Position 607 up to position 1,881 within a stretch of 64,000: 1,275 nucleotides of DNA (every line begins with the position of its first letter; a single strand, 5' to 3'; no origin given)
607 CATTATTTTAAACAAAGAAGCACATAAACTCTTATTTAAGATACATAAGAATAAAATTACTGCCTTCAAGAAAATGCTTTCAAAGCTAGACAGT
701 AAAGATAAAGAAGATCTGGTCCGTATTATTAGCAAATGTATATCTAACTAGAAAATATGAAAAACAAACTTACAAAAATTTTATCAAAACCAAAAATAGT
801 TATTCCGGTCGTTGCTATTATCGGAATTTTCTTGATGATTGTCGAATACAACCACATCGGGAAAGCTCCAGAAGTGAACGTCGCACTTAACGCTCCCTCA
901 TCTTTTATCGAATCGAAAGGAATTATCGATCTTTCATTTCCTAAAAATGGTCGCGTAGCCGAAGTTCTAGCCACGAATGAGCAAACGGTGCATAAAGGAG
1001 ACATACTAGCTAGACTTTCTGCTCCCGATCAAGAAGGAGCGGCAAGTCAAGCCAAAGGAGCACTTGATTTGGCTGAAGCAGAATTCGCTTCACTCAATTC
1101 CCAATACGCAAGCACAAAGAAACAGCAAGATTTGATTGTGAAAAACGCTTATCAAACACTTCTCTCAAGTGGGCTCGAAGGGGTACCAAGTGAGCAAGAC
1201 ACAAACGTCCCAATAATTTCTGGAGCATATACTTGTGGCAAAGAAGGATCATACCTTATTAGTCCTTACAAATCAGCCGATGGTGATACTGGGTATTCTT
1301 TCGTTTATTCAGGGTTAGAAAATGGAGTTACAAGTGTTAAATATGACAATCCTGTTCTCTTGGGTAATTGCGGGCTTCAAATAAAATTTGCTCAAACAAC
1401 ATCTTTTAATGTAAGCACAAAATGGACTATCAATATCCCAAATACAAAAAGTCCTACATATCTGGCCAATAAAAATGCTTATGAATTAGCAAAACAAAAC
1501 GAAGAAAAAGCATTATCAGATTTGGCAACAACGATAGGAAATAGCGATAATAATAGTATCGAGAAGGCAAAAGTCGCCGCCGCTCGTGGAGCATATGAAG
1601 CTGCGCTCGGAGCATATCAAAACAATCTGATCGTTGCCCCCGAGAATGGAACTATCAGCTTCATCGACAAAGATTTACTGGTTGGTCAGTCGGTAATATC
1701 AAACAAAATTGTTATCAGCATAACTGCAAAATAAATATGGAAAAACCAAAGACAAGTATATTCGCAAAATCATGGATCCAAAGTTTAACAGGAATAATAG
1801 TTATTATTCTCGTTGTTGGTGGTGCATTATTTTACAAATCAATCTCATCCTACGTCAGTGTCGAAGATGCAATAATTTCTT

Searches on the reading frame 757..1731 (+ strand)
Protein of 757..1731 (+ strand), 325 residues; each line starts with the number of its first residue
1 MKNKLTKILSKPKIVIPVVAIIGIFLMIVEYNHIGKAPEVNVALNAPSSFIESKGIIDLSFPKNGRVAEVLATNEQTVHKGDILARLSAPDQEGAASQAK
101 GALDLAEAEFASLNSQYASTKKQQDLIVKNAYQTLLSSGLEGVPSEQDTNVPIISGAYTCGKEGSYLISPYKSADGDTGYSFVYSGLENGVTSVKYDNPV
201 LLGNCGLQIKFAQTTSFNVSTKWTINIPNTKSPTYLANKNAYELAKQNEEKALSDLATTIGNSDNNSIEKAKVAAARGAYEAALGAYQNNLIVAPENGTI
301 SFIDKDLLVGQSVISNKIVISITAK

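Call 62: search_protein_families(library=pfam, proteins=[window:757-1731:+], max_evalue=0.001)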
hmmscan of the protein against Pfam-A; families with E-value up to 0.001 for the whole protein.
window:757-1731:+ (325 aa): 2 families
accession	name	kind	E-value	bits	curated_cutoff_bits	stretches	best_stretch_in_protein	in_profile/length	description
PF13533.13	Biotin_lipoyl_2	-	0.00026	21.2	29.8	1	59-87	3-31/32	Biotin-lipoyl like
PF00364.28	Biotin_lipoyl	-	0.00027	21.1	22.1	0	56-87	42-73/73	Biotin-requiring enzyme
